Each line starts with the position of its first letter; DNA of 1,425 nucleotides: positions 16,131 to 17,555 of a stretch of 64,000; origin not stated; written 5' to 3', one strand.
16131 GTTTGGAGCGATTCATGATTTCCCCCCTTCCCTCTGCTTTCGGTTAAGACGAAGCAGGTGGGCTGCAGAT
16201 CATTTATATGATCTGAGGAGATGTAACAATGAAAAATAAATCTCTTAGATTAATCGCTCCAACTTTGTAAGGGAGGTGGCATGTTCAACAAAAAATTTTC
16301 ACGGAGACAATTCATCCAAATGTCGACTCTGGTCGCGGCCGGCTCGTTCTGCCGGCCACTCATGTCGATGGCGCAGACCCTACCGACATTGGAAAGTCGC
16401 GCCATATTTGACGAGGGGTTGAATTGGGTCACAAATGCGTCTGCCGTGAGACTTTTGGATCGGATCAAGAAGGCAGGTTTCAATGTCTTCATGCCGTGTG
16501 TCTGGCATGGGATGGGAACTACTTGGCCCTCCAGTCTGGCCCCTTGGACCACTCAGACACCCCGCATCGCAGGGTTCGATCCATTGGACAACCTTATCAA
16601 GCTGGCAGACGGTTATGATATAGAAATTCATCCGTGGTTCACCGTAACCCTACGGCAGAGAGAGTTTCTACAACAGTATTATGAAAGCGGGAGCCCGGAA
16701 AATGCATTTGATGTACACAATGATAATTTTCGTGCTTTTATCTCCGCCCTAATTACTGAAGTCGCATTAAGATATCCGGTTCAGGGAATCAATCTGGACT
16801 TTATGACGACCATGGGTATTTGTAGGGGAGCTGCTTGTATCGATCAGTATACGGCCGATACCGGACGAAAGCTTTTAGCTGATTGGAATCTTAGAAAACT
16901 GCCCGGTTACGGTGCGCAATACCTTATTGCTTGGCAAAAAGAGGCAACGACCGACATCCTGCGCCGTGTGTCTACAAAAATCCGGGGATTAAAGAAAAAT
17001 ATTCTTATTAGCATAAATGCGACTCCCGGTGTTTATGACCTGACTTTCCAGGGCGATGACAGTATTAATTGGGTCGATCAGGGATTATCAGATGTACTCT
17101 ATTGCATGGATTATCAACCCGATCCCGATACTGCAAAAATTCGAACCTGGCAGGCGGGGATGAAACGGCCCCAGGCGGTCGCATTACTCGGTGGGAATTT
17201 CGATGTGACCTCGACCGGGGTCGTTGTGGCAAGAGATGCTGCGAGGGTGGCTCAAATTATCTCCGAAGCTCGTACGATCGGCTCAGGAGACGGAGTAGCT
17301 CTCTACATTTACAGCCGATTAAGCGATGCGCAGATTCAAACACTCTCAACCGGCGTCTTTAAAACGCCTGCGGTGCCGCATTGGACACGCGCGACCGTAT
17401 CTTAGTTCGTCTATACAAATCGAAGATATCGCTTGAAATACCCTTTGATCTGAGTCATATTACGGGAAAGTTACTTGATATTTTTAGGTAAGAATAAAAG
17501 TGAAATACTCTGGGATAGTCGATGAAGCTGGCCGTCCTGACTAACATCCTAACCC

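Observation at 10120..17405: Twin GHL10 hydrolase-like genes, one Sec + LamG and one Tat, embedded in a biosynthetic EPS operon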

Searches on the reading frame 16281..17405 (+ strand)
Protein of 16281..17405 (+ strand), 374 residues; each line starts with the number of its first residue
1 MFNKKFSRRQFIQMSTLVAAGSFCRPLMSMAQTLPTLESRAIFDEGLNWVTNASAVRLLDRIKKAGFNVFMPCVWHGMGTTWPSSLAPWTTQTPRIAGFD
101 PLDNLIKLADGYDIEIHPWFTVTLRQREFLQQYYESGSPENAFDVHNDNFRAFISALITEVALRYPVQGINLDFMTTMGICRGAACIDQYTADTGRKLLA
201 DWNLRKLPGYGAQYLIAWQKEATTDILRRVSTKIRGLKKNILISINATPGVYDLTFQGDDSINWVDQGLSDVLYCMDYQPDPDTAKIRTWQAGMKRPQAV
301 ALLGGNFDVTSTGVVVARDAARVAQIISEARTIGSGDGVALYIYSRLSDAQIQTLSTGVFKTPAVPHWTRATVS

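Call 4: search_protein_families(library=pfam, proteins=[window:16281-17405:+], max_evalue=0.01)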
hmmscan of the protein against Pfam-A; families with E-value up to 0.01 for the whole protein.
window:16281-17405:+ (374 aa): 1 family
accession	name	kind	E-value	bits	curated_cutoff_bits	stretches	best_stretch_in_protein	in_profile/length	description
PF02638.21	GHL10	-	6.7e-20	71.9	27.9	1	54-305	23-293/311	Glycosyl hydrolase-like 10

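Call 6: search_protein_families(library=ncbifam, proteins=[window:16281-17405:+], max_evalue=0.01)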
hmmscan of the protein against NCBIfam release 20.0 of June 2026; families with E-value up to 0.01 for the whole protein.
window:16281-17405:+ (374 aa): 0 families

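Call 9: search_solved_structures(query=window:16281-17405:+, max_evalue=1, show_alignments=2)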
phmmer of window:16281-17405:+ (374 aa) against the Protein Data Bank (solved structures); distinct sequences matched with E-value up to 1: 3.
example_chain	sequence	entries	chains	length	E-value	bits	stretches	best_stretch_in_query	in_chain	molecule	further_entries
5oq2_A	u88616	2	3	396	0.00021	23.5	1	57-128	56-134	Cwp19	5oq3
6rzd_A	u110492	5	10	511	0.14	14.2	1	139-206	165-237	exosialidase from uncultured bacterium pG7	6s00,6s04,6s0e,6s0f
3j1e_A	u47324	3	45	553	0.2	13.7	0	96-128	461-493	Chaperonin beta subunit | Chaperonin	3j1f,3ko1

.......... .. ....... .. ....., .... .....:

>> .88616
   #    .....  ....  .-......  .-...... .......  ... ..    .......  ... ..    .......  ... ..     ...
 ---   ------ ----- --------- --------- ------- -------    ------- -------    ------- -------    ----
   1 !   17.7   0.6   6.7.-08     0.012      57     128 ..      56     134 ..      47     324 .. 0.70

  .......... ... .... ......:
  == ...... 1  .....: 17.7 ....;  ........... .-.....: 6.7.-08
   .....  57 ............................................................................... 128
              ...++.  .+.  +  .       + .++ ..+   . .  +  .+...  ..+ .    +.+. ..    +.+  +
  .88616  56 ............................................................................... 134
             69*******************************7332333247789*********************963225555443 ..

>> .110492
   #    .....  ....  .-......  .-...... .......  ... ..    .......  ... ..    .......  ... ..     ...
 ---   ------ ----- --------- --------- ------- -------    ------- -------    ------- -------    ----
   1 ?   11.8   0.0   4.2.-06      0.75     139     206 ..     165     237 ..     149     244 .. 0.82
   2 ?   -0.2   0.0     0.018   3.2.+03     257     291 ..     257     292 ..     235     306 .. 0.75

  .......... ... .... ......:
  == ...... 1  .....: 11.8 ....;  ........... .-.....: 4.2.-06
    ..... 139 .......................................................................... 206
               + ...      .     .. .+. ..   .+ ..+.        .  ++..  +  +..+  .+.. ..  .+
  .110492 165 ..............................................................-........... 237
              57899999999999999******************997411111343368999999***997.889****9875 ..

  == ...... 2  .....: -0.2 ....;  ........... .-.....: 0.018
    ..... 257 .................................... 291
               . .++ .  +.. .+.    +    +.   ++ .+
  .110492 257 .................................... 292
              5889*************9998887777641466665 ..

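Call 13: find_homologous_proteins(query=window:16281-17405:+, max_evalue=1e-10)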
Query window:16281-17405:+ (374 aa): 104 proteins with E <= 1e-10 among 5283 candidates.
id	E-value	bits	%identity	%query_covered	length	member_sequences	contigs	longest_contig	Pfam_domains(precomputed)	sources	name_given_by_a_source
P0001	1.0e-254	862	100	100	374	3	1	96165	PF02638.22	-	-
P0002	6.9e-166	570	66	100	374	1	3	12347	PF02638.22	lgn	-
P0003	3.8e-165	567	67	100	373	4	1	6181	PF02638.22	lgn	-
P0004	1.5e-161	555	63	99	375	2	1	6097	PF02638.22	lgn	-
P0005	1.7e-158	545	65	95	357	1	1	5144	PF02638.22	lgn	-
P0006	9.2e-149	513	58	99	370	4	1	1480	PF02638.22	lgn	-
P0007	5.1e-134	465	54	99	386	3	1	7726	PF02638.22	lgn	-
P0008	6.6e-134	465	55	98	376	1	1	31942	PF02638.22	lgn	-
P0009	4.0e-131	455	53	99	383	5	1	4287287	PF02638.22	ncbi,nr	ncbi:MAG: family 10 glycosylhydrolase [Candidatus Manganitrophus sp. SB1]|nr:family 10 glycosylhydro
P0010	1.8e-130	453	53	98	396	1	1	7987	PF02638.22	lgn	-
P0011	2.3e-130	453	53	99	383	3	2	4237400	PF02638.22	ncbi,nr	ncbi:MAG: family 10 glycosylhydrolase [Candidatus Manganitrophus sp.]|nr:MAG: family 10 glycosylhydr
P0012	4.7e-130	452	53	98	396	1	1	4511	PF02638.22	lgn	-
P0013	1.5e-128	447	54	99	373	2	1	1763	PF02638.22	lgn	-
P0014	3.3e-128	446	53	99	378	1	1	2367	PF02638.22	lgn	-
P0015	3.1e-126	439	52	99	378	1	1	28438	PF02638.22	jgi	jgi:uncharacterized lipoprotein YddW (UPF0748 family)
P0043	5.1e-110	386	49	98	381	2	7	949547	PF02638.22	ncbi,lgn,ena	-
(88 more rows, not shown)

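Call 14: find_encoding_contigs(protein=P0009, flank=10000, max_places=2)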
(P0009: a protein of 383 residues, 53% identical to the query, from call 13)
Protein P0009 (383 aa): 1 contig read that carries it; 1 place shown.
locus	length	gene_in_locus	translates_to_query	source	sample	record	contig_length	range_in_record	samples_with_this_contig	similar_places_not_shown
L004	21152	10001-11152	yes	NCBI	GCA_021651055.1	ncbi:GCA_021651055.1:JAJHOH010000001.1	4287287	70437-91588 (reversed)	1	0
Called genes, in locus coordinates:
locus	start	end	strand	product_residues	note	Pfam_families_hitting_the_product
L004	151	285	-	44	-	PF01924:HypD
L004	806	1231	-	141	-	PF00571:CBS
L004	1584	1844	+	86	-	PF00196:GerE, PF08281:Sigma70_r4_2 (weak)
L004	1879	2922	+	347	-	PF03150:CCP_MauG, PF00034:Cytochrom_C (faint)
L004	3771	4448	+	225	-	-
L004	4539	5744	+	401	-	PF02350:Epimerase_2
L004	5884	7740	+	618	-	PF13385:Laminin_G_3, PF02638:GHL10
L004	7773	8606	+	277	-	PF13489:Methyltransf_23, PF13649:Methyltransf_25, PF08241:Methyltransf_11, PF08242:Methyltransf_12, PF13847:Methyltransf_31 (weak)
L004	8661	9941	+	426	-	PF04932:Wzy_C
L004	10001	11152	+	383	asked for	PF02638:GHL10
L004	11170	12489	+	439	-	-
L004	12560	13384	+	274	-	PF00535:Glycos_transf_2, PF10111:Glyco_tranf_2_2 (weak), PF13641:Glyco_tranf_2_3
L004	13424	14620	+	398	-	PF00982:Glyco_transf_20 (faint), PF00534:Glycos_transf_1, PF13692:Glyco_trans_1_4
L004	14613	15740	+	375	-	PF13439:Glyco_transf_4 (weak), PF13579:Glyco_trans_4_4 (weak), PF00534:Glycos_transf_1, PF13692:Glyco_trans_1_4, PF13524:Glyco_trans_1_2 (weak)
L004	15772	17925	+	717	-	PF08240:ADH_N (weak), PF00107:ADH_zinc_N, PF01408:GFO_IDH_MocA, PF02894:GFO_IDH_MocA_C (weak), PF22725:GFO_IDH_MocA_C3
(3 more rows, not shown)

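Call 15: find_encoding_contigs(protein=P0043, flank=10000, max_places=2)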
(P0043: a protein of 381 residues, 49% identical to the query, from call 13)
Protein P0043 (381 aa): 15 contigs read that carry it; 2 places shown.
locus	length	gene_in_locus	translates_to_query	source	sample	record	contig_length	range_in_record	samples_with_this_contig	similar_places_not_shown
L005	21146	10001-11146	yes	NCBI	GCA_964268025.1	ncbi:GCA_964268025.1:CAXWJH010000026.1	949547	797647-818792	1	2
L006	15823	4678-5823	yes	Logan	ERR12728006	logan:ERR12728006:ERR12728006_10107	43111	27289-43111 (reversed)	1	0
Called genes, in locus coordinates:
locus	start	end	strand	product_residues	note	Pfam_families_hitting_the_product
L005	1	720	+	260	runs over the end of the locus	PF01618:MotA_ExbB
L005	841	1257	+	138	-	PF02472:ExbD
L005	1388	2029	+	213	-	PF13103:TonB_2, PF03544:TonB_C (weak)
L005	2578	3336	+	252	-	-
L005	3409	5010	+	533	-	PF12849:PBP_like_2 (weak)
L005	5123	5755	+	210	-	-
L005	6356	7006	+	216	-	-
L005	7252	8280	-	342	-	-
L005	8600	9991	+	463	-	PF04932:Wzy_C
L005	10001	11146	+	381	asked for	PF02638:GHL10 (weak)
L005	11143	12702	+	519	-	PF01943:Polysacc_synt, PF01554:MatE (faint), PF13440:Polysacc_synt_3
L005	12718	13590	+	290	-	PF02475:TRM5-TYW2_MTfase (weak), PF05050:Methyltransf_21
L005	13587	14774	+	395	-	PF13439:Glyco_transf_4 (weak), PF00534:Glycos_transf_1, PF13692:Glyco_trans_1_4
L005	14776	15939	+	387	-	PF13439:Glyco_transf_4, PF13579:Glyco_trans_4_4, PF00534:Glycos_transf_1, PF13692:Glyco_trans_1_4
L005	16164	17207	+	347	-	PF01370:Epimerase, PF04321:RmlD_sub_bind, PF16363:GDP_Man_Dehyd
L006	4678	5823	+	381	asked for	PF02638:GHL10 (weak)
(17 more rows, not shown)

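Call 18: find_related_loci(query=A1, collection=genome_contigs, flank=10000)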
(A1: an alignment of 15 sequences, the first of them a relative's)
Query A1 (374 aa) in genome_contigs; peptide patterns used: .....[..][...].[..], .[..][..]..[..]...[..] (x = any residue, [..] = any of these).
444 stretches matched a pattern; 298 encode a relative of the query (tblastn E <= 1e-3); the best 80 are kept; 80 distinct loci.
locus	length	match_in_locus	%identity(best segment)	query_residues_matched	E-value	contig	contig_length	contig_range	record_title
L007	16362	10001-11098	49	7-370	7e-122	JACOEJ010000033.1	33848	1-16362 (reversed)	MAG: Nitrospira sp. isolate S2bin.15 NODE_482_length_33848_cov_14.660758, whole genome shotgun sequence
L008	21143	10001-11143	49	1-374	5e-118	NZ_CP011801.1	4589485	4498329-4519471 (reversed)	Nitrospira moscoviensis strain NSP M-1 chromosome, complete genome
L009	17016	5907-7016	49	5-372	3e-117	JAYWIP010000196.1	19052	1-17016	MAG: Nitrospira sp. isolate bin468 L22_k97_650497, whole genome shotgun sequence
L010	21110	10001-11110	49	5-372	6e-117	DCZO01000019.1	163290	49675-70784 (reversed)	MAG TPA_asm: Nitrospira sp. UBA2082 UBA2082_contig_33, whole genome shotgun sequence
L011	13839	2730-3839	48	6-373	3e-116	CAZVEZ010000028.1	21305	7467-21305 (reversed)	MAG TPA_asm: uncultured Nitrospira sp. isolate SRP072547_co1_302 genome assembly, contig: NODE_3720_length_21305_cov_8.8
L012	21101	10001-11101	49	6-370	2e-112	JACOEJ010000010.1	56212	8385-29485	MAG: Nitrospira sp. isolate S2bin.15 NODE_298_length_56212_cov_12.993215, whole genome shotgun sequence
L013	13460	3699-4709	51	38-372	3e-112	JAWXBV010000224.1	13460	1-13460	MAG: Nitrospirota bacterium isolate MP7G1.139 k99_2932102, whole genome shotgun sequence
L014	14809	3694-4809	47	6-371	1e-111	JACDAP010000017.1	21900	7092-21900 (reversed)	MAG: Solirubrobacterales bacterium isolate MGR_bin259 SD2897-2912_k127_2786537, whole genome shotgun sequence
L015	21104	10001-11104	50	7-372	2e-110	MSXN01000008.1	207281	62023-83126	MAG: Nitrospira sp. ST-bin5 327, whole genome shotgun sequence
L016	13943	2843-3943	49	6-370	4e-110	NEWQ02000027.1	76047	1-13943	MAG: Nitrospira sp. CG24D Nitrospira_sp_RSF21_CG24_D_27, whole genome shotgun sequence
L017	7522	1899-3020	44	1-371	4e-110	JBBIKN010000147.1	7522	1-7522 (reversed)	MAG: Nitrospira sp. isolate QH2F170213_bin_187 NODE_3524_length_7522_cov_19.882952, whole genome shotgun sequence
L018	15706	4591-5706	47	6-371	5e-110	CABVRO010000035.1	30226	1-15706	MAG: uncultured Nitrospira sp. isolate Nitrospira sp. RBC085 genome assembly, contig: MAG085_35, whole genome shotgun se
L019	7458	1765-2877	46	7-371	2e-106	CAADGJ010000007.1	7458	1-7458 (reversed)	uncultured Nitrosospira sp. isolate NOB2.fa.gz genome assembly, contig: k127_1014030, whole genome shotgun sequence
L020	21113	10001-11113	45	7-371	2e-105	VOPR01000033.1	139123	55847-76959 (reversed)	MAG: Nitrospira sp. isolate MAG_246 c_000000002801, whole genome shotgun sequence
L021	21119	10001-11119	48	5-374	1e-114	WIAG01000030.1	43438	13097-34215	MAG: Nitrospira sp. CR1.2 NODE_492_length_43438_cov_15.5539, whole genome shotgun sequence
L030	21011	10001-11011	40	37-370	4e-76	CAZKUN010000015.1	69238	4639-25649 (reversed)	MAG TPA_asm: uncultured Armatimonadia bacterium isolate SRP308112_co1_172 genome assembly, contig: NODE_322_length_69238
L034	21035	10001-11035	40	36-371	2e-75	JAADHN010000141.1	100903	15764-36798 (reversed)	MAG: Kiritimatiellota bacterium isolate M_MetaBat.195 contig-127_1279, whole genome shotgun sequence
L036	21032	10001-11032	40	38-372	2e-74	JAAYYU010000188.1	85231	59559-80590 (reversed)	MAG: Candidatus Anammoximicrobium sp. isolate AS06rmzACSIP_251 257476_AS06, whole genome shotgun sequence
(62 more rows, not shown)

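Call 33: predict_structure(alignment_id=A1)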
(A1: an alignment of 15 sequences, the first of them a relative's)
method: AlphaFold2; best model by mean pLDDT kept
length: 374 residues; sequences in the alignment: 15
mean_pLDDT: 86.7   pTM: 0.85
mean pLDDT of the five models: 86.7, 86.5, 85.7, 85.5, 79.7
residues with pLDDT >= 90: 231; 70-90: 100; 50-70: 19; < 50: 24
segments of 3 or more residues with pLDDT < 50: 1-6, 15-17, 19-31
pLDDT, mean of each block of 10 residues (from residue 1): 44 49 40 78 89 94 96 92 92 84 97 97 87 87 93 97 97 90 94 95 80 90 97 95 91 86 94 92 90 90 91 90 93 77 85 95 89 55
secondary structure, 60 per line:
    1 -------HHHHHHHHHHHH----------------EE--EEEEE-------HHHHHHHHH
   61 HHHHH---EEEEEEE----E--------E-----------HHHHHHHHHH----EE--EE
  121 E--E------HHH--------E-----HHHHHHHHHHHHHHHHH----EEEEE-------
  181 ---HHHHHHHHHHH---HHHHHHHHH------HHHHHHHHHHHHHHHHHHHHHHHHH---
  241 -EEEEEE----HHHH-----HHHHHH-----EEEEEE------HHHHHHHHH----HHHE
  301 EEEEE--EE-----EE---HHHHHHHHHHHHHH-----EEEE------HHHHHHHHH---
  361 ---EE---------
elements in order: H8-19 E40-44 H52-65 E69-75 H101-110 E119-121 H148-164 E169-173 H184-194 H198-206 H213-237 E242-247 H252-255 H261-266 E272-277 H284-292 E300-305 H320-333 E339-342 H349-357

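Call 37: fold_search(model_id=the predicted structure, library=pdb)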
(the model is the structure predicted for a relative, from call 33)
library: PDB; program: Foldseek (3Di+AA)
matches with E <= 10: 1897; with E <= 0.001: 913
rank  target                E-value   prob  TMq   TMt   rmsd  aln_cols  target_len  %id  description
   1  5oq2_B                1.6e-18  1.00  0.68  0.71   4.3       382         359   20  Se-SAD structure of the functional region of Cwp19 from Clostridium difficile (released 2017-11-01)
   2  5oq3                  7.2e-18  1.00  0.67  0.70   4.5       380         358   19  High resolution structure of the functional region of Cwp19 from Clostridium difficile (released 2017-11-01)
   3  5oq2_A                1.6e-17  1.00  0.68  0.70   4.4       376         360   20  Se-SAD structure of the functional region of Cwp19 from Clostridium difficile (released 2017-11-01)
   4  6s04_B                6.5e-13  1.00  0.58  0.45   6.4       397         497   15  Crystal structure of an inverting family GH156 exosialidase from uncultured bacterium pG7 in complex with N-glycolylne (released 2019-11-06)
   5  6s00_A                1.8e-12  1.00  0.55  0.44   5.9       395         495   13  Crystal structure of an inverting family GH156 exosialidase from uncultured bacterium pG7 in complex with N-acetylneur (released 2019-11-06)
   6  4p7q                  2.5e-12  1.00  0.64  0.66   5.0       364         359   13  Structure of Escherichia coli PgaB C-terminal domain in complex with N-acetylglucosamine (released 2014-07-02)
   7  4p7n                  2.8e-12  1.00  0.63  0.65   4.8       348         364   13  Structure of Escherichia coli PgaB C-terminal domain in complex with glucosamine (released 2014-07-02)
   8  6rzd_A                3.8e-12  1.00  0.54  0.43   6.7       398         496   12  Crystal structure of an inverting family GH156 exosialidase from uncultured bacterium pG7 (released 2019-11-06)
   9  4p7l                  4.3e-12  1.00  0.62  0.65   4.9       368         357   12  Structure of Escherichia coli PgaB C-terminal domain, P212121 crystal form (released 2014-07-02)
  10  6au1_A                7.5e-12  1.00  0.56  0.58   6.3       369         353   14  Structure of the PgaB (BpsB) glycoside hydrolase domain from Bordetella bronchiseptica (released 2018-04-18)
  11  4p7o_B                2.4e-11  1.00  0.60  0.64   5.2       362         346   12  Structure of Escherichia coli PgaB C-terminal domain, P1 crystal form (released 2014-07-02)
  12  4f9j_A                4.1e-11  1.00  0.59  0.39   5.7       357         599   12  Structure of Escherichia coli PgaB 42-655 in complex with iron (released 2012-07-25)
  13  4p7o_A                5.0e-11  1.00  0.61  0.65   5.1       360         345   12  Structure of Escherichia coli PgaB C-terminal domain, P1 crystal form (released 2014-07-02)
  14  4f9d_A                1.6e-10  1.00  0.58  0.39   5.6       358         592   12  Structure of Escherichia coli PgaB 42-655 in complex with nickel (released 2012-07-25)
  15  6tvk                  7.7e-10  1.00  0.54  0.33   7.0       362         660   14  Alpha-L-fucosidase isoenzyme 2 from Paenibacillus thiaminolyticus (released 2021-07-21)
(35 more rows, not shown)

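Call 38: search_solved_structures(query=A1, max_evalue=1, show_alignments=3)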
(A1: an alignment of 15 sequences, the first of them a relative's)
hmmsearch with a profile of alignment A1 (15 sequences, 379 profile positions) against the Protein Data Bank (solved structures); distinct sequences matched with E-value up to 1: 20.
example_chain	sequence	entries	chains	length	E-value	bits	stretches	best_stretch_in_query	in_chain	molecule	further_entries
5oq2_A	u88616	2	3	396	1.7e-13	53.6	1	52-248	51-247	Cwp19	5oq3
6rzd_A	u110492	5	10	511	0.00029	23.2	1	139-178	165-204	exosialidase from uncultured bacterium pG7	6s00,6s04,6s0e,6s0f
5xwf_A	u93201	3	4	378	0.018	17.3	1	147-179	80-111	Fungal chitinase from Rhizomucor miehei (SeMet-substituted proteins) | Chintase | Chitinase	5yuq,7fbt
4j7r_A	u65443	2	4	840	0.029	16.6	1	132-199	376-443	Isoamylase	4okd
5h4r_A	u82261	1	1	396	0.074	15.3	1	48-80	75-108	Beta-1,3-1,4-glucanase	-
4x0v_A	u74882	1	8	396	0.091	15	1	48-80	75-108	Beta-1,3-1,4-glucanase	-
1m9i_A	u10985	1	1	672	0.25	13.5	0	172-206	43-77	Annexin VI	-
3ndy_A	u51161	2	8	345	0.28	13.4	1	48-83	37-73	Endoglucanase D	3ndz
4pcs_A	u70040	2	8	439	0.5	12.6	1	76-166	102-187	Alpha-L-fucosidase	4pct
2wvs_A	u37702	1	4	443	0.51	12.6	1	76-166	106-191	ALPHA-L-FUCOSIDASE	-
2wvt_A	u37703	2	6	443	0.51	12.5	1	76-166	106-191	ALPHA-L-FUCOSIDASE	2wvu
4wsj_A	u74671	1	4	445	0.51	12.5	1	76-166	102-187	Alpha-L-fucosidase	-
5i5r_A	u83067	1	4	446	0.52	12.5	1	76-166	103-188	Alpha-L-fucosidase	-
4pee_A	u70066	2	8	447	0.52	12.5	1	76-166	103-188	Alpha-L-fucosidase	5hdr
4wsk_A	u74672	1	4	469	0.52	12.5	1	76-166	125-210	Alpha-L-fucosidase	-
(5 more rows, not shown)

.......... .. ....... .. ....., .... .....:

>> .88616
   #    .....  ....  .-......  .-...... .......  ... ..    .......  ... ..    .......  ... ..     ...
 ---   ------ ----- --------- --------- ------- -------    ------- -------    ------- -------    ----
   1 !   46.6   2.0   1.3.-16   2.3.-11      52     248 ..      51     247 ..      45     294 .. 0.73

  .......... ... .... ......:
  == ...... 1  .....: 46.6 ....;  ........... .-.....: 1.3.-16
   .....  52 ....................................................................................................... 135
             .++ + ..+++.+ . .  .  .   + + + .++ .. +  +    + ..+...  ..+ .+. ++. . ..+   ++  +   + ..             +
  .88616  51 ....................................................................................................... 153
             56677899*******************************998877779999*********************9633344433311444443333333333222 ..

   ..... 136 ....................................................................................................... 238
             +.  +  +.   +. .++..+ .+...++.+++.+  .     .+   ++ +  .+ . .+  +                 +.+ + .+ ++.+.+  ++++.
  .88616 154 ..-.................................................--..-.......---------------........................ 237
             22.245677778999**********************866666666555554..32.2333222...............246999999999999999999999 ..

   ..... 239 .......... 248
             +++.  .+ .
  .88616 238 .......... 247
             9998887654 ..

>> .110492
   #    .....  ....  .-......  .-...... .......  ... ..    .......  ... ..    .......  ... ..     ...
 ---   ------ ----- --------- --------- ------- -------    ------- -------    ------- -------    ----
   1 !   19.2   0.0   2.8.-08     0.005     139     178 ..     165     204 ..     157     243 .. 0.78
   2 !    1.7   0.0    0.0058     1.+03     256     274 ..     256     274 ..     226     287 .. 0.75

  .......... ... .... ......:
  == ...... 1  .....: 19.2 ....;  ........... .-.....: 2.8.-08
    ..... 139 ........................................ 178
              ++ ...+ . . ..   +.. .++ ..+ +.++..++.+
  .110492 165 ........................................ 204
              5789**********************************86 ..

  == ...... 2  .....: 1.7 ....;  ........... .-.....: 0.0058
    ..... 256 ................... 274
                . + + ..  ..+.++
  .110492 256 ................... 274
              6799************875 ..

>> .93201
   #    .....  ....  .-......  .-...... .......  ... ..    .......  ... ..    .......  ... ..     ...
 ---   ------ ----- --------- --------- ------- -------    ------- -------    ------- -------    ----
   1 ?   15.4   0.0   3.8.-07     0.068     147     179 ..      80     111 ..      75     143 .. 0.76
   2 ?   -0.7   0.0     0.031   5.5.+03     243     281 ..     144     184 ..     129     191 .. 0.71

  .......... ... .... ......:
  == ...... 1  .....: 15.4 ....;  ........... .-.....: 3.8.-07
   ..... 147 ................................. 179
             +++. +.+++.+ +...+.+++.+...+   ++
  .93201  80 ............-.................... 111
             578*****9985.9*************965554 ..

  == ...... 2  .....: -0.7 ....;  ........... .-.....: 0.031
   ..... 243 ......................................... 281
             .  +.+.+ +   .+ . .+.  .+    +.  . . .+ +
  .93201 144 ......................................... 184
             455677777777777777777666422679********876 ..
